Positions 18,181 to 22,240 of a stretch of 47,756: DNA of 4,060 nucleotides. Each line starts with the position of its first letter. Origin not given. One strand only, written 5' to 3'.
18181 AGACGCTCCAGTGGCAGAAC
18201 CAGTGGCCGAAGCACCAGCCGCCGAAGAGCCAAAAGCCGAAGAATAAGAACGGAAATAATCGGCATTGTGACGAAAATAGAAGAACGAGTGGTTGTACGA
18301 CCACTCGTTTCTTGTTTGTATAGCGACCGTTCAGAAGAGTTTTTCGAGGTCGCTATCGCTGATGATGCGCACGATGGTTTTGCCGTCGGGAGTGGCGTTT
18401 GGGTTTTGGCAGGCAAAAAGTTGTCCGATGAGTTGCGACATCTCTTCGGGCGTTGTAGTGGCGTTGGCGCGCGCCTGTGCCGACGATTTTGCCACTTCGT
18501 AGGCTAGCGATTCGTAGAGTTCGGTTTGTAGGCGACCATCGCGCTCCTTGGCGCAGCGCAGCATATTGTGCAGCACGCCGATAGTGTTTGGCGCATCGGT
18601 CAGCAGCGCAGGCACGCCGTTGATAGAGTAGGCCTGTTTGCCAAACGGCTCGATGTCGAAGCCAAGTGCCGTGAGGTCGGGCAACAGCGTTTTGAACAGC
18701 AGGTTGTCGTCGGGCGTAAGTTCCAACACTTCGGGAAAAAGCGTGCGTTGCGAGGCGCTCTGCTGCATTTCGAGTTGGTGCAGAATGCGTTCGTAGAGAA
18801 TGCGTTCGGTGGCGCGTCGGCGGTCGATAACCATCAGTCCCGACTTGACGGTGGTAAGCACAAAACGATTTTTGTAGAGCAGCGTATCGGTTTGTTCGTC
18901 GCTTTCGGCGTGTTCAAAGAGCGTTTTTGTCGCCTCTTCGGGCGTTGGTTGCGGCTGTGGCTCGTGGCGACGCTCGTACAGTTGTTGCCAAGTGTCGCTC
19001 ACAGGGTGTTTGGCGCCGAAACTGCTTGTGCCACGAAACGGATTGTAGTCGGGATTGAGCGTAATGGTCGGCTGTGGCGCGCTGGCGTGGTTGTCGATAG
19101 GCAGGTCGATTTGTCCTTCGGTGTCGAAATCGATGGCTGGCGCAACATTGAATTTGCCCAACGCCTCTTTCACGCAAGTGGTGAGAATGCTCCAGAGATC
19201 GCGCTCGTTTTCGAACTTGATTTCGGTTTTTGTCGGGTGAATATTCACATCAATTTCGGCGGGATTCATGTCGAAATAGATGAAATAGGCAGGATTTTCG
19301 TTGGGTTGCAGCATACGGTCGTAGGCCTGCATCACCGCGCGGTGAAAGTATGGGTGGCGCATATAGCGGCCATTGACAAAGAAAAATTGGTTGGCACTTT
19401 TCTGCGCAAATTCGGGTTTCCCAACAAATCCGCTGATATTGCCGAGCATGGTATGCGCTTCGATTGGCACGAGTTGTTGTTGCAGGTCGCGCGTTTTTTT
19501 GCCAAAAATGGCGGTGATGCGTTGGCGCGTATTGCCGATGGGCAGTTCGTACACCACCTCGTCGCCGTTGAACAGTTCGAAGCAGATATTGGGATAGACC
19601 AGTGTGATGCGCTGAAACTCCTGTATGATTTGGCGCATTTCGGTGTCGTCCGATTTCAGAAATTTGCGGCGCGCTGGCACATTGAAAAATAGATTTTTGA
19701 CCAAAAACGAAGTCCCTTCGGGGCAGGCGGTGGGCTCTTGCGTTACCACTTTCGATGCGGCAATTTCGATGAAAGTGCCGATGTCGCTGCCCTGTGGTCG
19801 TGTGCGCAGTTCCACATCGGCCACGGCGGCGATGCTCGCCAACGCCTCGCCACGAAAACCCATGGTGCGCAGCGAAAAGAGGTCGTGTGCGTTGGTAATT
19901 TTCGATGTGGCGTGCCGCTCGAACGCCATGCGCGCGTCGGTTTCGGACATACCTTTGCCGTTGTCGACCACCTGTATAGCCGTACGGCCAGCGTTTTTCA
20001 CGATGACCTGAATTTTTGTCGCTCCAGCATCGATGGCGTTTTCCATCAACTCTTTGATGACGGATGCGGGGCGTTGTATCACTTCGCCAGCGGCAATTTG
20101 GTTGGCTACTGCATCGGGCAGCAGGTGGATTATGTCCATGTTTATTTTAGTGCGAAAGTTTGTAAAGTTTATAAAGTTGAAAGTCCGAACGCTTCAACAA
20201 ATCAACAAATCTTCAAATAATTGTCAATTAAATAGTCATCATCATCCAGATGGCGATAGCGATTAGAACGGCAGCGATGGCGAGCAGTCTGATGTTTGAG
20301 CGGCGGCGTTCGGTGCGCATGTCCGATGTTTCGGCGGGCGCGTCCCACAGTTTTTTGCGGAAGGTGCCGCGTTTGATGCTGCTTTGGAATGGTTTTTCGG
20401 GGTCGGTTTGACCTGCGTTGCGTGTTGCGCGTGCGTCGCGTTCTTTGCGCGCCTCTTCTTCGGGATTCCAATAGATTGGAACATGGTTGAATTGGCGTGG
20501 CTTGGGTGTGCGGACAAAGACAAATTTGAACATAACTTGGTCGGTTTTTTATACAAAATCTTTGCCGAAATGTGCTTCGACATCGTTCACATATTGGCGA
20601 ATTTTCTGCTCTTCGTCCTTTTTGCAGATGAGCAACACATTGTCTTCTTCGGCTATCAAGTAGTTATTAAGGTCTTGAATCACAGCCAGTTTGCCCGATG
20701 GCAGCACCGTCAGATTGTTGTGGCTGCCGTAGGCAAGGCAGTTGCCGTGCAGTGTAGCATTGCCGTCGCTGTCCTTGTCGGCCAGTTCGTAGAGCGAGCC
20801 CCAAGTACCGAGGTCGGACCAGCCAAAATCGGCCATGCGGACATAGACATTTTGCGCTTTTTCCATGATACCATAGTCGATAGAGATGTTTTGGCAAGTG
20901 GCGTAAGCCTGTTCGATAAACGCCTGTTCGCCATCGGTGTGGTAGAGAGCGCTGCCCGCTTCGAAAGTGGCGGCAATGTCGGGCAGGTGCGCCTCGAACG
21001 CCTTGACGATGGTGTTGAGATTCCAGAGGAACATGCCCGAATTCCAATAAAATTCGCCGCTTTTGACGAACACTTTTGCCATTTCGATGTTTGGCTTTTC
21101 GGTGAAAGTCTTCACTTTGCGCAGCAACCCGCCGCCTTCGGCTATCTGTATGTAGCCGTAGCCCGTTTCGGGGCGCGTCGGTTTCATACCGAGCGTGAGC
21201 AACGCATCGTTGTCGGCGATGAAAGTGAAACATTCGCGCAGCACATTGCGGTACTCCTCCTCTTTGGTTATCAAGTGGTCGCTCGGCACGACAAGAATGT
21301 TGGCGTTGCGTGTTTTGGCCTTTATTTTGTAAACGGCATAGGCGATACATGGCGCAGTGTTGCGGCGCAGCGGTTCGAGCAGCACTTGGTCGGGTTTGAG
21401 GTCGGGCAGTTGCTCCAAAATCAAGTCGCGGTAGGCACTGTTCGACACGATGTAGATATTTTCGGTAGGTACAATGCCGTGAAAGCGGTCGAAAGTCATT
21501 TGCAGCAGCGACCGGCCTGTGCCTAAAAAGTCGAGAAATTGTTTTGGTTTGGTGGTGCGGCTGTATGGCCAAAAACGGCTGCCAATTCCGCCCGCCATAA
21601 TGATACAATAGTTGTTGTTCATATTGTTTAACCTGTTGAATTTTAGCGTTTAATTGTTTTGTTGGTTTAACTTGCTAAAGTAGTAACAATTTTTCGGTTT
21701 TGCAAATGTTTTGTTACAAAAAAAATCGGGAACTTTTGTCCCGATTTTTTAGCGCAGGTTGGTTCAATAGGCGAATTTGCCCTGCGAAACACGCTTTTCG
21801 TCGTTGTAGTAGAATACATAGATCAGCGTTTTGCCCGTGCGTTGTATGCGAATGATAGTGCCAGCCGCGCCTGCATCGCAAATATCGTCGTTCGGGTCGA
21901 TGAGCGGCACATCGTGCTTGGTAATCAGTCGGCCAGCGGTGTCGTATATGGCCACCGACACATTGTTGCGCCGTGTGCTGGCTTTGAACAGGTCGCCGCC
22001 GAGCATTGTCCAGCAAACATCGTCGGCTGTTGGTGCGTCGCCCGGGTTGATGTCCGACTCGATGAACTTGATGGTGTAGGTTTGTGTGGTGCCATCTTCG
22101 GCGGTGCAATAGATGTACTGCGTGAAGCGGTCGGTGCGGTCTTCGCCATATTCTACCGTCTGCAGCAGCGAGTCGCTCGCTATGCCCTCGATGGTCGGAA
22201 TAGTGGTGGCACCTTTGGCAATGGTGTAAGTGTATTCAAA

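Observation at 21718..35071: A 13.4-kb promoter-to-terminator unit encoding only an orphan ORF and two huge repeat proteins: candidate uncharacterised T9SS surface system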

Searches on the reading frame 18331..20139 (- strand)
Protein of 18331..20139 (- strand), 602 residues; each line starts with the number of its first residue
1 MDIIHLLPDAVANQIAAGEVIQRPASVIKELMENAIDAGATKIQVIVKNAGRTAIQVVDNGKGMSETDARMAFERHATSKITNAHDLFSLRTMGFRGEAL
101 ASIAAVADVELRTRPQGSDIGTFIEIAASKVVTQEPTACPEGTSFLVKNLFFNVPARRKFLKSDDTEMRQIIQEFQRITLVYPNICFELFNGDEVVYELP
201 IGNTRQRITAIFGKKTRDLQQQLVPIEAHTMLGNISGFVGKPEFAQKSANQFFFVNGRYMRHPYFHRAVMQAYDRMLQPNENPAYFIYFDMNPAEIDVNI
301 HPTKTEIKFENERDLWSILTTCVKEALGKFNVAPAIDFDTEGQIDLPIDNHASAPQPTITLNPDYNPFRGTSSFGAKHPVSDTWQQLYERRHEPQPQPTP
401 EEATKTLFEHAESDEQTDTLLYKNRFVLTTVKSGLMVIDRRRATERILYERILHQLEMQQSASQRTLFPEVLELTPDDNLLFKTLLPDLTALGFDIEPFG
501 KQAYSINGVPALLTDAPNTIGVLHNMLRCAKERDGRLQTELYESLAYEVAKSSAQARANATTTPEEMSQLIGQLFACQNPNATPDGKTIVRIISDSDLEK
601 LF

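Call 15: search_protein_families(library=pfam, proteins=[window:18331-20139:-], max_evalue=0.001)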
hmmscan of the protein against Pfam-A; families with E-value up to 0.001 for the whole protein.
window:18331-20139:- (602 aa): 4 families
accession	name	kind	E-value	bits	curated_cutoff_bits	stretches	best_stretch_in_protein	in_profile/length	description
PF01119.25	DNA_mis_repair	-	5.6e-31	107.1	26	1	217-327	7-118/119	DNA mismatch repair protein, C-terminal domain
PF08676.16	MutL_C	-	1.5e-21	77.1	25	1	422-553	4-134/142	MutL C terminal dimerisation domain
PF13589.12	HATPase_c_3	-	2.6e-12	47.3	25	1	25-126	4-105/137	Histidine kinase-, DNA gyrase B-, and HSP90-like ATPase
PF02518.31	HATPase_c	-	1.2e-08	35.8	26.4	1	22-82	4-64/111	Histidine kinase-, DNA gyrase B-, and HSP90-like ATPase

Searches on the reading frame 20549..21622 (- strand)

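Call 15: search_protein_families(library=pfam, proteins=[window:20549-21622:-], max_evalue=0.001)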
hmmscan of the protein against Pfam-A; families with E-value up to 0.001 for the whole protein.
window:20549-21622:- (357 aa): 2 families
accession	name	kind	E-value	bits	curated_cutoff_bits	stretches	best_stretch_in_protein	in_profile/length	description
PF00483.29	NTP_transferase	-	1.8e-40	139.5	21.2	1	7-285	3-243/245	Nucleotidyl transferase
PF12804.13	NTP_transf_3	-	3.6e-06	27.7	27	1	6-129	1-109/160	MobA-like NTP transferase domain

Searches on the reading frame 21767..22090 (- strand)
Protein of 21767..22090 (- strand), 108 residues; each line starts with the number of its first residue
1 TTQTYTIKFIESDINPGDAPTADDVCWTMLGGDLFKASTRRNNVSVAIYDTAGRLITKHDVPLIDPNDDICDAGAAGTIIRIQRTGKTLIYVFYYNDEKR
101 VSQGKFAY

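Call 13: search_protein_families(library=pfam, proteins=[window:21767-22090:-], max_evalue=10)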
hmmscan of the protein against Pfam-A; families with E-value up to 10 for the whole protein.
seq(108 aa): 1 family
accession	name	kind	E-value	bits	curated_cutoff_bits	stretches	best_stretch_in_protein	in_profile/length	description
PF01191.24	RNA_pol_Rpb5_C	-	0.11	12.8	23.5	1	56-95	29-70/73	RNA polymerase Rpb5, C-terminal domain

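Call 14: search_protein_families(library=ncbifam, proteins=[window:21767-22090:-], max_evalue=10)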
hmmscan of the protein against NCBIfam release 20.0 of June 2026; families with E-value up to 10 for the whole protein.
seq(108 aa): 2 families
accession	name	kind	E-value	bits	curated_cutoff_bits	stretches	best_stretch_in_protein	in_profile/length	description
NF007129.0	PRK09570.1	equivalog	0.013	15.2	83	1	56-95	33-74/80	DNA-directed RNA polymerase subunit H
NF033708.1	T9SS_Cterm_ChiA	domain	0.071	13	40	1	45-59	3-17/55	T9SS sorting signal type C domain-containing protein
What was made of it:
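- On T9SS type A cargo: No match on the window protein (calls 13, 14).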

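Call 46: search_protein_families(library=ncbifam, alignment_id=A4, max_evalue=1)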
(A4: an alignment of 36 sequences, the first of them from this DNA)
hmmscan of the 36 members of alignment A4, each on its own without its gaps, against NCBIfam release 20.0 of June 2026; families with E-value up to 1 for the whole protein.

A. member 1, seq(105 aa): 2 families
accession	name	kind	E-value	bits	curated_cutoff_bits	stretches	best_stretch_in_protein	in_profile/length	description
NF007129.0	PRK09570.1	equivalog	0.013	15.3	83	1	53-92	33-74/80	DNA-directed RNA polymerase subunit H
NF033708.1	T9SS_Cterm_ChiA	domain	0.089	12.7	40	1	42-56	3-17/55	T9SS sorting signal type C domain-containing protein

B. families by the number of members that match (of 36 scanned): 13 families
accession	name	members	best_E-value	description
TIGR04183.1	Por_Secre_tail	4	0.0052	T9SS type A sorting domain-containing protein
NF033708.1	T9SS_Cterm_ChiA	2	0.089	T9SS sorting signal type C domain-containing protein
NF007129.0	PRK09570.1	1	0.013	DNA-directed RNA polymerase subunit H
TIGR00022.1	TIGR00022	1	0.037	YhcH/YjgK/YiaL family protein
NF001494.0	PRK00346.2-4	1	0.051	5'/3'-nucleotidase SurE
NF040830.1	sulfhyd_ShyC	1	0.073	NAD(P)-dependent hydrogenase/sulfhydrogenase 2 subunit gamma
NF003099.0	PRK04019.2-2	1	0.076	50S ribosomal protein L10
NF045750.1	MPN338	1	0.081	MPN338 family protein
NF002475.0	PRK01723.1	1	0.1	3-deoxy-D-manno-octulosonic acid kinase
TIGR00400.1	mgtE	1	0.12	magnesium transporter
TIGR01416.1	Rieske_proteo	1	0.12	ubiquinol-cytochrome c reductase iron-sulfur subunit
TIGR04131.1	Bac_Flav_CTERM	1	0.15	T9SS type B sorting domain-containing protein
NF008577.1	PRK11536.1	1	0.17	6-hydroxyaminopurine reductase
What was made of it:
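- On T9SS type A cargo: Four of 36 relatives match, best E 0.005, below the cut-off (call 46).
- On T9SS type B cargo (SprB-like): TIGR04131 matched 1 of 36 relatives, at E 0.15 (call 46).
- Four of 36 relatives reach E 0.005-0.1 with TIGR04183 (call 46).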

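Call 47: search_protein_families(library=pfam, alignment_id=A4, max_evalue=1)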
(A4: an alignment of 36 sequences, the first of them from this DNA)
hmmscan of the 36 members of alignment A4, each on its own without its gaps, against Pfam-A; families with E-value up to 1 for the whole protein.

A. member 1, seq(105 aa): 1 family
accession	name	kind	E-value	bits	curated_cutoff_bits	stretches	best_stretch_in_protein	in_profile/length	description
PF01191.24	RNA_pol_Rpb5_C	-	0.1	12.8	23.5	1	53-92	29-70/73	RNA polymerase Rpb5, C-terminal domain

B. families by the number of members that match (of 36 scanned): 18 families
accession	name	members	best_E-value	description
PF12165.13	Alfin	2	0.021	Alfin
PF07642.17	BBP2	1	0.0054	Putative beta-barrel porin-2, OmpL-like. bbp2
PF22721.1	TBP-TOTE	1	0.014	TATA-binding-like protein domain of the TOTE conflict systems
PF15617.12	C-C_Bond_Lyase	1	0.014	C-C_Bond_Lyase of the TIM-Barrel fold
PF18267.7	Rubredoxin_C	1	0.019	Rubredoxin NAD+ reductase C-terminal domain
PF04022.17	Staphylcoagulse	1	0.04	Staphylocoagulase repeat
PF23152.1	GDH_2nd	1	0.043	NAD-specific glutamate dehydrogenase, second domain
PF15915.11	BAT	1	0.044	GAF and HTH_10 associated domain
PF21464.2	flgE_D3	1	0.052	Flagellar hook protein FlgE, D3 domain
PF23335.1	Beta-prop_IFT80_2nd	1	0.06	IFT80 second beta-propeller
PF01191.24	RNA_pol_Rpb5_C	1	0.1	RNA polymerase Rpb5, C-terminal domain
PF18719.7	ArlS_N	1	0.12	ArlS sensor domain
PF15983.10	DUF4767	1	0.16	Domain of unknown function (DUF4767)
PF21668.3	RPOC_hybrid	1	0.16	DNA-directed RNA polymerase subunit beta', hybrid domain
PF10682.15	UL40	1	0.17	Glycoprotein of human cytomegalovirus HHV-5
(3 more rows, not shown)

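Call 48: search_solved_structures(query=A4, max_evalue=10, show_alignments=2)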
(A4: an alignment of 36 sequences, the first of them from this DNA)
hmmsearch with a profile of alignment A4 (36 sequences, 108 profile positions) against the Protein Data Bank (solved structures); distinct sequences matched with E-value up to 10: 4.
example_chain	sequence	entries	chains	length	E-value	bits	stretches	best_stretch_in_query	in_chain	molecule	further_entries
4zlr_A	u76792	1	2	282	0.68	13.1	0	26-93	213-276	Brain tumor protein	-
5ex7_A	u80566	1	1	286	0.74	13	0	26-93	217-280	Brain tumor protein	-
1q7f_A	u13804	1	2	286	0.75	13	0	26-93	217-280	brain tumor CG10719-PA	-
6fg8_A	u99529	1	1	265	1.1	12.4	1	32-83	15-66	Somatic embryogenesis receptor kinase 1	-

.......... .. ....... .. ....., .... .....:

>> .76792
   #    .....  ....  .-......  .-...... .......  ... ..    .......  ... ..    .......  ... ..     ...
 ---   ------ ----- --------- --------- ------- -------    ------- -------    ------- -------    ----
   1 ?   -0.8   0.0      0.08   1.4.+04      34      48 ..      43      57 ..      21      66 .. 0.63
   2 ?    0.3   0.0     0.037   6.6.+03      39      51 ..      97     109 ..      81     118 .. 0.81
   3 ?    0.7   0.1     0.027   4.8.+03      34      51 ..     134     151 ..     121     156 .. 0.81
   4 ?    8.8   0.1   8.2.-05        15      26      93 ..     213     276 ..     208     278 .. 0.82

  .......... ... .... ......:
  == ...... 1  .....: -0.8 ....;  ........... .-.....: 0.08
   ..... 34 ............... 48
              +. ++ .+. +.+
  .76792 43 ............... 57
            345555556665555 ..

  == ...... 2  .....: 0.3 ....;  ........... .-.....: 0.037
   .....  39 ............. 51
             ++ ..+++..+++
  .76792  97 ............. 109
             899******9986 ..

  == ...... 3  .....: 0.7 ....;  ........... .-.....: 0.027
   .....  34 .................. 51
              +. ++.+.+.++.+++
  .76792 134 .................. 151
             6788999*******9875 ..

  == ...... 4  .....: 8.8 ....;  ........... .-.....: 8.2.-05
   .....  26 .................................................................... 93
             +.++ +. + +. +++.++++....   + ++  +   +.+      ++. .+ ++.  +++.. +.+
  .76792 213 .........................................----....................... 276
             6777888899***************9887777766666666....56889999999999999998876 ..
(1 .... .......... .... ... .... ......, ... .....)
